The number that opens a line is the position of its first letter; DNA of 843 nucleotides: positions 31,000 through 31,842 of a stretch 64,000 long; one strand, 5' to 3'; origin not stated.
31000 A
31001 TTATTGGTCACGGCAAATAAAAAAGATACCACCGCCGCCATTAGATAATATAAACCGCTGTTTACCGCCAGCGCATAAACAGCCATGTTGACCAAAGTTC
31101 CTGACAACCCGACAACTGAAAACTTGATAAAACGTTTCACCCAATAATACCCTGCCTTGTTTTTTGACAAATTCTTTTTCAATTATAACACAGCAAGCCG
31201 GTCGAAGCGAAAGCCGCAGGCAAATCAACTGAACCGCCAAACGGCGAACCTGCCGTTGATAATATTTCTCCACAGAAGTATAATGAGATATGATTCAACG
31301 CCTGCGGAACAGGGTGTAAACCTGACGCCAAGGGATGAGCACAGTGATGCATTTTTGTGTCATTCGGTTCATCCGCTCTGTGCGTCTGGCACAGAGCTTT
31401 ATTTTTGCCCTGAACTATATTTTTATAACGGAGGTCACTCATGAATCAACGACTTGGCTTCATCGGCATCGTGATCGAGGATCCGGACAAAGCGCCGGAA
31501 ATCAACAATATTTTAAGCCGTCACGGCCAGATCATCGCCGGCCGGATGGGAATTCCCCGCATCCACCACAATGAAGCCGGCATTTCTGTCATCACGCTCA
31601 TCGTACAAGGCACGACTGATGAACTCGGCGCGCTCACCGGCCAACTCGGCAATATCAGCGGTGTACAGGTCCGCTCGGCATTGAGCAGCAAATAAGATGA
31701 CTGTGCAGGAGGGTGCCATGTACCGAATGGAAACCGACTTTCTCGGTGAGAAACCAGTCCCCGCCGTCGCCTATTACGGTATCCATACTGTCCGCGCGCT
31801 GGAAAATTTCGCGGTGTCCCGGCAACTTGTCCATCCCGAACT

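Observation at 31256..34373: hydF with a TM1266-like regulator and aspartase-like lyase behind a leader terminator, hydE/hydG absent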

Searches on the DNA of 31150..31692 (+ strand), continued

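Call 64: search_with_rna_model(model_id=R2, sources=[window, L003, L004, L005, L006, L007, L008, L009, L010, L011, L012, L013, L014, L015, L016, L017, L018, L019, L020, L021, L022, L023, L024, L025, L026, L027, L028, L029, L030, L031, L032, L033, L034, L035, L036, L037, L038, L039, L040, L041, L042, L043, L044, L045, L046, L047, L048, L049, L050, L051, L052, L053, L054, L055, L056, L057, L058, L059, L060, L061, L062, L063, L064, L065, L066, L067, L068, L069, L070, L071, L072, L073, L074, L075, L076, L077, L078, L079, L080, L081, L082], max_evalue=2)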
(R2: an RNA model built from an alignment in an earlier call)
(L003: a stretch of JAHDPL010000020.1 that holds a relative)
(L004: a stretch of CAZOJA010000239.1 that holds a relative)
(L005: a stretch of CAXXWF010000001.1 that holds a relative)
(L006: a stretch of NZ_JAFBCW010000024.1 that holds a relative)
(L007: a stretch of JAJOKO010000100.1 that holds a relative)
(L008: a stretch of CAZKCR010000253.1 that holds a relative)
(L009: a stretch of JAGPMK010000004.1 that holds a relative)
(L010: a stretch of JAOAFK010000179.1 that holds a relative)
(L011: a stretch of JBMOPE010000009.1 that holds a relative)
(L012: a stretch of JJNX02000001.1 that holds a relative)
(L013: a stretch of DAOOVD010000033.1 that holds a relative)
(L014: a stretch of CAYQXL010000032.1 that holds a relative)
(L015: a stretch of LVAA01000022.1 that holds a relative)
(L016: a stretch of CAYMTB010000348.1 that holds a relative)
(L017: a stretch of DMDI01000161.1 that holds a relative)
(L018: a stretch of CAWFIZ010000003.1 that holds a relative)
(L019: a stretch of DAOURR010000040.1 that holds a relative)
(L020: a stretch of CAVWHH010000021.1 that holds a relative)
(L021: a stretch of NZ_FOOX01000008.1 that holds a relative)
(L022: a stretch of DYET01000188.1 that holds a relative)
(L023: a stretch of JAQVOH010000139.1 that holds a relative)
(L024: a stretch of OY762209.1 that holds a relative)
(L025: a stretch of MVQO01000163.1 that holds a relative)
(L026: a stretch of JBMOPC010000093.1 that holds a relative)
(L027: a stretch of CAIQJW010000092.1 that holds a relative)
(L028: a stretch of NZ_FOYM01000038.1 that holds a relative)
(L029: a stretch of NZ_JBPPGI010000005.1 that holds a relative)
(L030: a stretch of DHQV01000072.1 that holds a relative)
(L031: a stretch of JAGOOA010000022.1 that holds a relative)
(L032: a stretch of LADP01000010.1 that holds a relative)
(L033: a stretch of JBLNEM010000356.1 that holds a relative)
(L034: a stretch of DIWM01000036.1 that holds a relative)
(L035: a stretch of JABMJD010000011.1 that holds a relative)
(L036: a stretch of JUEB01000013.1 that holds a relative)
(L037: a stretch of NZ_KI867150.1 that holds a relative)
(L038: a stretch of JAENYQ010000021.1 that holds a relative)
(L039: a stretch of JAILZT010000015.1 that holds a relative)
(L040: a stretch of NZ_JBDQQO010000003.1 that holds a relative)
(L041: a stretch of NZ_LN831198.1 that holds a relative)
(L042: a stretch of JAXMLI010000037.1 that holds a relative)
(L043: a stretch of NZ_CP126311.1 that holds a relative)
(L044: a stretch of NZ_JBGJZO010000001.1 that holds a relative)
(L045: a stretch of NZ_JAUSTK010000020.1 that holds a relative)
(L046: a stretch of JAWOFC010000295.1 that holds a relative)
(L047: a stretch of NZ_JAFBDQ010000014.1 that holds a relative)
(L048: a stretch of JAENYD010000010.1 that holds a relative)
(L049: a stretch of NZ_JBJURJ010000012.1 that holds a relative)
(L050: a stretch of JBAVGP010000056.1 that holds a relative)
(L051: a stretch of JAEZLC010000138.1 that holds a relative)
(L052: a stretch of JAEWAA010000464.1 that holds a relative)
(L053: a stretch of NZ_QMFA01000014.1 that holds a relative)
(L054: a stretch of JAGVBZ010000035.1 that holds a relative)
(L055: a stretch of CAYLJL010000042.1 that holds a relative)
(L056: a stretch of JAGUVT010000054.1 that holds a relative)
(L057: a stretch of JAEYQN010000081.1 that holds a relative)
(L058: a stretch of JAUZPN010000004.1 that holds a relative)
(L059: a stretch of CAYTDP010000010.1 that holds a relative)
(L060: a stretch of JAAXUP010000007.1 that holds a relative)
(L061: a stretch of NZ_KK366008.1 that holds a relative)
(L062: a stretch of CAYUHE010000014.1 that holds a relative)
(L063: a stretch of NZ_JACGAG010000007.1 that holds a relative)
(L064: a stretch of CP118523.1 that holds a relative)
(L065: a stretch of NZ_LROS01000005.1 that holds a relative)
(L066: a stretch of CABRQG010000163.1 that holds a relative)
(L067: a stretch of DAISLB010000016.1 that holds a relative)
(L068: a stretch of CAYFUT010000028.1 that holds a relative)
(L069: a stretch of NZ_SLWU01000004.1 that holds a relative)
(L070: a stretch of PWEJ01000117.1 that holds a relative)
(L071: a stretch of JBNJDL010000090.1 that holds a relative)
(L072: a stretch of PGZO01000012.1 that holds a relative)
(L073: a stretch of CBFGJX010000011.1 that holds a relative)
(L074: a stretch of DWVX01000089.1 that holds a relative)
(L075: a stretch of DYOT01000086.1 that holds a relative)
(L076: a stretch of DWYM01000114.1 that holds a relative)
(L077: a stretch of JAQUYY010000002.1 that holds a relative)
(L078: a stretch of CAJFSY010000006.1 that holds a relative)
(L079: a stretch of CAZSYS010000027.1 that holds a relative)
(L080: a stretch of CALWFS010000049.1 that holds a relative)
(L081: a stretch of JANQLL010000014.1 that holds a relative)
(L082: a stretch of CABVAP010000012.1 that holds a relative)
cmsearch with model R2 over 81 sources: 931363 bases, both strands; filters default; matches with E-value up to 2: 26.
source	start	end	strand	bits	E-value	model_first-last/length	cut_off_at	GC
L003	4159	4201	+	42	1.4e-06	1-43/43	no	0.53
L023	1724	1766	+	38.4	1e-05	1-43/43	no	0.49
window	31296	31338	+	37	2.2e-05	1-43/43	no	0.58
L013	4186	4226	+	36.4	3e-05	1-43/43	no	0.59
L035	5572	5614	+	35.8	4.1e-05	1-43/43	no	0.56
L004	913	955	+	34.9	6.8e-05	1-43/43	no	0.6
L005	1976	2016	+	34.5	8.4e-05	1-43/43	no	0.46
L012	4076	4115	+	32.3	0.00029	1-43/43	no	0.55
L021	4030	4075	+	30.7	0.0007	1-43/43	no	0.57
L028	4062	4109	+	30.7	0.0007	1-43/43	no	0.6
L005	2442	2483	+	30.5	0.00079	1-43/43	no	0.31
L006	4156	4196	+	29.9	0.001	1-43/43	no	0.56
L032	5508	5555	+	29.4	0.0014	1-43/43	no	0.6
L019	4170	4211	+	28.4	0.0024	1-43/43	no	0.52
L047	1507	1549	+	26.7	0.0063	1-43/43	no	0.47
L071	3252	3294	+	24.9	0.016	1-43/43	no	0.37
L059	3041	3083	+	23.2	0.042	1-43/43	no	0.56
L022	5305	5353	+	21.7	0.095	1-43/43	no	0.69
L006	4208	4249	+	21.5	0.11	1-43/43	no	0.69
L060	3919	3958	+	21.4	0.11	1-43/43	no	0.43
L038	5508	5555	+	20.4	0.2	1-43/43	no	0.58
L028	4011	4056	+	20.2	0.22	1-43/43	no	0.63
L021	3980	4022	+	20.1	0.24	1-43/43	no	0.56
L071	3304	3345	+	18.7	0.5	1-43/43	no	0.4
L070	2994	3036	+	18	0.72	1-43/43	no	0.53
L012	13105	13147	+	16.8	1.4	1-43/43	no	0.44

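Call 72: search_with_rna_model(model_id=R2, sources=[L163, L164, L165], max_evalue=5, filters=off, show_alignments=3)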
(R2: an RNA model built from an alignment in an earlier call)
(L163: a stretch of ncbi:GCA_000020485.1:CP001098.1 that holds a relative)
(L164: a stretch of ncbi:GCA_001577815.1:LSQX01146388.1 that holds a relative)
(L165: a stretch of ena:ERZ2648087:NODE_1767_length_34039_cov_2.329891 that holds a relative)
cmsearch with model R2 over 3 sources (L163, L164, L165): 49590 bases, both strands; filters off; matches with E-value up to 5: 15.
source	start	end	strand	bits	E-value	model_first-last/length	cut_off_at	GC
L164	7608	7651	+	21.4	0.0059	1-43/43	no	0.61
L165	7608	7651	+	21.4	0.0059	1-43/43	no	0.61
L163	4513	4547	-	14.4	0.28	1-43/43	no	0.63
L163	7183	7240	-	13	0.62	1-43/43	no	0.45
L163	12969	13012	+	11.8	1.2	1-43/43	no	0.41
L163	2691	2732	+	11.3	1.6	1-43/43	no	0.38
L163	6590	6636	+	11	1.8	1-43/43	no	0.4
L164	14711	14750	+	10.5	2.4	1-43/43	no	0.38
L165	14705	14744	+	10.5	2.4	1-43/43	no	0.38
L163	1467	1538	+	10.1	3.1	1-43/43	no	0.5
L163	7005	7067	-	10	3.2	1-43/43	no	0.41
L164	10558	10659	+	9.6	3.9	1-43/43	no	0.38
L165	10558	10659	+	9.6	3.9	1-43/43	no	0.38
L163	7154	7184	+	9.3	4.7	10-36/43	no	0.39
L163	885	901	-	9.2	5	1-43/43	no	0.59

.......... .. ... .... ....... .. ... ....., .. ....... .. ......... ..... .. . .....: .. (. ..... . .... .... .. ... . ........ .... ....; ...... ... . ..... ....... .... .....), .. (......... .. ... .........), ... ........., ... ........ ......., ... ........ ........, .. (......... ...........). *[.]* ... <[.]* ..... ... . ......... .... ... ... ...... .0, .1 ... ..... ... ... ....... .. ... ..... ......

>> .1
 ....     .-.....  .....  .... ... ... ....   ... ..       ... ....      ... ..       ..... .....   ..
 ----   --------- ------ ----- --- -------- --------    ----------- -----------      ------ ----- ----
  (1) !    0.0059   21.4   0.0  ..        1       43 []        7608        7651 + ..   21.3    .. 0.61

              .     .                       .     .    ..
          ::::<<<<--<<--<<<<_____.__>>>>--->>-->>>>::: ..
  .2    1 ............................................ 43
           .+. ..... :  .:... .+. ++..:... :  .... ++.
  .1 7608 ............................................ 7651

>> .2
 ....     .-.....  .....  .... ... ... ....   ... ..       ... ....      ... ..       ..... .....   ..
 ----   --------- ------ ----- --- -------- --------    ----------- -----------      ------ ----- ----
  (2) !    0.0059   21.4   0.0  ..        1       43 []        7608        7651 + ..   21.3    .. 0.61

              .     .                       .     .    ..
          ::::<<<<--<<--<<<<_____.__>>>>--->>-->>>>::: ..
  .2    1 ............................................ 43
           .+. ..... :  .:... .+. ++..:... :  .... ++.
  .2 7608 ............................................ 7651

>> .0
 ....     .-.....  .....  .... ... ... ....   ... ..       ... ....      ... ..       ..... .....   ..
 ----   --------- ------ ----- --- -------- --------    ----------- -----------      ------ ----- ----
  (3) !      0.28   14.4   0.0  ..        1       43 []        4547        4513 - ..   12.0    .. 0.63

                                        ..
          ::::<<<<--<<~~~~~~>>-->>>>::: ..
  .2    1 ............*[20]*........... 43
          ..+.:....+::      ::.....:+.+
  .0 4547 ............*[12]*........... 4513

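Call 91: search_with_rna_model(model_id=R2, sources=[window, L003, L004, L005, L006, L012, L013, L019, L021, L022, L023, L028, L032, L035, L038, L047, L059, L060, L070, L071, L083, L084, L085, L086, L087, L088, L089, L090, L092, L094, L095, L097, L099, L100, L101, L102, L103, L104, L105, L108, L109, L110, L112, L113, L114, L116, L117, L121, L122, L123, L124, L129, L133, L136, L137, L138, L139, L142, L143, L144, L145, L146, L149, L150, L152, L156, L157, L159, L160, L161, L162, L164, L166, L167, L168, L169, L170, L106, L125, L134, L119, L151, L093, L120, L148], max_evalue=0.1, make_alignment=true)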
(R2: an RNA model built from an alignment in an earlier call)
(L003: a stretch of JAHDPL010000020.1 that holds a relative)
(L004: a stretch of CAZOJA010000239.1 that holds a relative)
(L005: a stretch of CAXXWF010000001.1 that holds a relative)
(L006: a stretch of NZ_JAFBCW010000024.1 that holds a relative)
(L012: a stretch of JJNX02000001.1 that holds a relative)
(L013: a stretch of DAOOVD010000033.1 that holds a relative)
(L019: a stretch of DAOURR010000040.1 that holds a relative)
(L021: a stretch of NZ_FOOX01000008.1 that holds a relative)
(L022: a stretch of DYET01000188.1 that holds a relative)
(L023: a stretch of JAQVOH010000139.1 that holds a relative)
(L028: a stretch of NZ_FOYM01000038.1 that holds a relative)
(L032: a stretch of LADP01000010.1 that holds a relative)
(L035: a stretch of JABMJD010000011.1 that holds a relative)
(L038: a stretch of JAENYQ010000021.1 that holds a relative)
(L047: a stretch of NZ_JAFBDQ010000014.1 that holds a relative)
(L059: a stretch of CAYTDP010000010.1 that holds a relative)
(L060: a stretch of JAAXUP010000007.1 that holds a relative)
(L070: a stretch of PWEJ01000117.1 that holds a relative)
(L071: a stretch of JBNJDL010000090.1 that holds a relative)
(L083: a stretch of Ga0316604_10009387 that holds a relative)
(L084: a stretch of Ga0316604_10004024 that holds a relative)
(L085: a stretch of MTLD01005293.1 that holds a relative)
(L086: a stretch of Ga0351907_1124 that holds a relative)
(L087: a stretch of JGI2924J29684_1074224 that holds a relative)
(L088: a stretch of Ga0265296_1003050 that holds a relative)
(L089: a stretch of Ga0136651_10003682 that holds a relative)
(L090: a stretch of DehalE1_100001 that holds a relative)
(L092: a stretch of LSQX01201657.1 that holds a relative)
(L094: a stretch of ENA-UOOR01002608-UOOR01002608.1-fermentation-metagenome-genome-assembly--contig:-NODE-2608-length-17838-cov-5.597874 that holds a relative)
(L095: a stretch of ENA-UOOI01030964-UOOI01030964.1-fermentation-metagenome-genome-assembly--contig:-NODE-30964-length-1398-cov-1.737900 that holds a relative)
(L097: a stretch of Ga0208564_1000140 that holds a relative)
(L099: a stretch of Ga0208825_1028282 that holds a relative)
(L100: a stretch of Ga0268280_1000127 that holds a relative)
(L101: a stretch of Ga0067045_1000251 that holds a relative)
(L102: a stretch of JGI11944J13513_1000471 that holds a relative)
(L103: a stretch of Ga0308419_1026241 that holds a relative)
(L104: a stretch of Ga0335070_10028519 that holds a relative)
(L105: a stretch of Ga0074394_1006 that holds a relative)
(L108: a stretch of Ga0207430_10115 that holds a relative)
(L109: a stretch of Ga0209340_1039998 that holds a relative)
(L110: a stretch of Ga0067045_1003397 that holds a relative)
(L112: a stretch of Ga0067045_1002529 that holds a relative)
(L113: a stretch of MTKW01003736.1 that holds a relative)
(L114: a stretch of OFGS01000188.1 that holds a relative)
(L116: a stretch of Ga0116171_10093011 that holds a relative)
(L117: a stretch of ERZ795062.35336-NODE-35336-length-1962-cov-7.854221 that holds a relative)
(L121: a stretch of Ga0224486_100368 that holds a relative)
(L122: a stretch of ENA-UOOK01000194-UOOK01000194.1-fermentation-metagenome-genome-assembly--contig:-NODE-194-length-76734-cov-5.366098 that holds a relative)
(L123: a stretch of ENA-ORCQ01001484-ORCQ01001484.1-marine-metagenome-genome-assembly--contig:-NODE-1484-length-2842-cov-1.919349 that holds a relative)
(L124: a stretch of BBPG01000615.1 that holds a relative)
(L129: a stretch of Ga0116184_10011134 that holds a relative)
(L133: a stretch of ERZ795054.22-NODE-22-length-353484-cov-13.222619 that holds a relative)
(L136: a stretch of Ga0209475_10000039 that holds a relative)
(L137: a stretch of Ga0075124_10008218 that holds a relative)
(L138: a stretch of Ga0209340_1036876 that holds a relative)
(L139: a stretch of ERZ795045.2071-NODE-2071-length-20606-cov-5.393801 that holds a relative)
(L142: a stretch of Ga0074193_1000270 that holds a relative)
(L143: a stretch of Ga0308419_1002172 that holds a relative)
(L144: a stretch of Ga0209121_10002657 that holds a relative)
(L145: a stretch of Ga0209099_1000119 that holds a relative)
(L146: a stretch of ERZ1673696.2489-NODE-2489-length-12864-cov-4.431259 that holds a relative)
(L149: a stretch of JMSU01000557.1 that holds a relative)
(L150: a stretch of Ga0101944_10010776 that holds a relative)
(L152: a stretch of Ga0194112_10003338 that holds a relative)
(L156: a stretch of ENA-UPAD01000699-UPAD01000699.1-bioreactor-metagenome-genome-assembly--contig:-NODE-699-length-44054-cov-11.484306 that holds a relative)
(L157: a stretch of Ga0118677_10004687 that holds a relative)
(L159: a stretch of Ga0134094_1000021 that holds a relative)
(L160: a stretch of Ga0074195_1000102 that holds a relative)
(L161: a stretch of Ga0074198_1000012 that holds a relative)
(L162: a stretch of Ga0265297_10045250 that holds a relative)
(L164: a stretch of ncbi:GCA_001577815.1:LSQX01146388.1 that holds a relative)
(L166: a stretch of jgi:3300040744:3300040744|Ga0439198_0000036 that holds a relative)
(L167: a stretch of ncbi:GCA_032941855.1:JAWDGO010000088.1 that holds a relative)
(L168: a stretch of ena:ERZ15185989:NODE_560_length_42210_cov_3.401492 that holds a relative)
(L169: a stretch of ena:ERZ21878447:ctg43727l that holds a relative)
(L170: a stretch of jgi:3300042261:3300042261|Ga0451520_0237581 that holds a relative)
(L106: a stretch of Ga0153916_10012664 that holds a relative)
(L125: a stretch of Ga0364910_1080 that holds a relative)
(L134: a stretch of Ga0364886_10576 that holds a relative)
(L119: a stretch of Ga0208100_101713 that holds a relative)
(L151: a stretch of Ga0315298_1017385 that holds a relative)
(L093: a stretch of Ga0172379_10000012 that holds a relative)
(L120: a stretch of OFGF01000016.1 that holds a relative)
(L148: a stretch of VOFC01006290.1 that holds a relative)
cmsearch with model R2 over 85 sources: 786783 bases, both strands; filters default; matches with E-value up to 0.1: 75.
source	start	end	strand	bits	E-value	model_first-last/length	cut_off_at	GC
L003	4159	4201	+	42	1.2e-06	1-43/43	no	0.53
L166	4041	4083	+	41.7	1.4e-06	1-43/43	no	0.56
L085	4615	4657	+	41.2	1.8e-06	1-43/43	no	0.58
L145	4826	4869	+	41.2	1.8e-06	1-43/43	no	0.45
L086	4871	4912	+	40.4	2.9e-06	1-43/43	no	0.57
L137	709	751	+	39.1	5.7e-06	1-43/43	no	0.44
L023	1724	1766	+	38.4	8.7e-06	1-43/43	no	0.49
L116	73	116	+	38.1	1e-05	1-43/43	no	0.45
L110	4882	4923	+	38.1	1e-05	1-43/43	no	0.43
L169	3880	3922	+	37.7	1.2e-05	1-43/43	no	0.67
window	31296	31338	+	37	1.9e-05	1-43/43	no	0.58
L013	4186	4226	+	36.4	2.5e-05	1-43/43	no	0.59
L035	5572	5614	+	35.8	3.5e-05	1-43/43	no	0.56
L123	1280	1320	+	35.4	4.5e-05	1-43/43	no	0.49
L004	913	955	+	34.9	5.7e-05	1-43/43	no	0.6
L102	207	248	+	34.9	5.8e-05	1-43/43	no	0.48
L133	4892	4935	+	34.7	6.5e-05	1-43/43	no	0.59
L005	1976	2016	+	34.5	7.1e-05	1-43/43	no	0.46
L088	4884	4926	+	34.3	8.1e-05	1-43/43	no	0.58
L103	1823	1872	+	33.9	9.9e-05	1-43/43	no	0.42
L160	5305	5346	+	33.9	0.0001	1-43/43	no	0.29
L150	2850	2894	+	33.7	0.00011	1-43/43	no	0.47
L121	250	290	+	33.6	0.00012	1-43/43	no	0.54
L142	4865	4905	+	33.1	0.00015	1-43/43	no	0.46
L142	5471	5512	+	33.1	0.00016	1-43/43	no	0.36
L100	4742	4785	+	33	0.00017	1-43/43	no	0.45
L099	528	568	+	32.4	0.00023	1-43/43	no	0.56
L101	4890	4930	+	32.4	0.00023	1-43/43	no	0.49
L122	4866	4906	+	32.3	0.00025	1-43/43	no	0.41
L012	4076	4115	+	32.3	0.00025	1-43/43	no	0.55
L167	3867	3908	+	32.2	0.00026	1-43/43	no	0.6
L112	4855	4895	+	32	0.00028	1-43/43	no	0.56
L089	2227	2266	+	32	0.00028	1-43/43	no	0.45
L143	2750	2790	+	31.9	0.00031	1-43/43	no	0.56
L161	5357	5398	+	31.5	0.00037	1-43/43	no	0.31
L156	5266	5310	+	31.4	0.0004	1-43/43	no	0.44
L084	4459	4501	+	31.3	0.00041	1-43/43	no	0.6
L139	4898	4941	+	31.3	0.00042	1-43/43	no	0.41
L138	255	296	+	31.2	0.00045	1-43/43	no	0.36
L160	4865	4905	+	31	0.00049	1-43/43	no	0.51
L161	4866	4905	+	30.9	0.00052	1-43/43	no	0.52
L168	3869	3910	+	30.8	0.00054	1-43/43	no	0.67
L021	4030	4075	+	30.7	0.00059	1-43/43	no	0.57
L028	4062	4109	+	30.7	0.00059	1-43/43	no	0.6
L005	2442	2483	+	30.5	0.00066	1-43/43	no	0.31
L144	4895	4935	+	30.4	0.00068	1-43/43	no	0.56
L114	4841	4885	+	30.4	0.00068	1-43/43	no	0.51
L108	4844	4888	+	30.1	0.00081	1-43/43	no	0.51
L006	4156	4196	+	29.9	0.00089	1-43/43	no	0.56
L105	4849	4893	+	29.9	0.00091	1-43/43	no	0.49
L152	4904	4946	+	29.9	0.00092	1-43/43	no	0.51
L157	4813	4854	+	29.8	0.00095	1-43/43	no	0.48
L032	5508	5555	+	29.4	0.0012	1-43/43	no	0.6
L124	603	645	+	29.3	0.0013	1-43/43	no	0.56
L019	4170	4211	+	28.4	0.002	1-43/43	no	0.52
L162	2974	3023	+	28.2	0.0023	1-43/43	no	0.52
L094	4900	4938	+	28.1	0.0025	1-43/43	no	0.38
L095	818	856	+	27.4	0.0035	1-43/43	no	0.36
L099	479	519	+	27.4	0.0035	1-43/43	no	0.51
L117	398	437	+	27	0.0045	1-43/43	no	0.55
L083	4394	4437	+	27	0.0046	1-43/43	no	0.64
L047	1507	1549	+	26.7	0.0053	1-43/43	no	0.47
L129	92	134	+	26.2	0.0069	1-43/43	no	0.58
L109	103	144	+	25.3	0.011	1-43/43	no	0.45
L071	3252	3294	+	24.9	0.014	1-43/43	no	0.37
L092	2050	2090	+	24.8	0.015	1-43/43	no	0.49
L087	850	896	+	24.8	0.015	1-43/43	no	0.53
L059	3041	3083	+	23.2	0.035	1-43/43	no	0.56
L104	548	599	+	23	0.039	1-43/43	no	0.56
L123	1209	1256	+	22.6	0.05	1-43/43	no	0.44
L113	4857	4898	+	22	0.068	1-43/43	no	0.57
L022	5305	5353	+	21.7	0.08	1-43/43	no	0.69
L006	4208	4249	+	21.5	0.09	1-43/43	no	0.69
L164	7608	7651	+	21.4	0.094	1-43/43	no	0.61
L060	3919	3958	+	21.4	0.097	1-43/43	no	0.43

Alignment A6: 75 matches aligned to the model, 68 columns, each read 5' to 3' on its own strand. Consensus structure (alignment columns), stored with it:
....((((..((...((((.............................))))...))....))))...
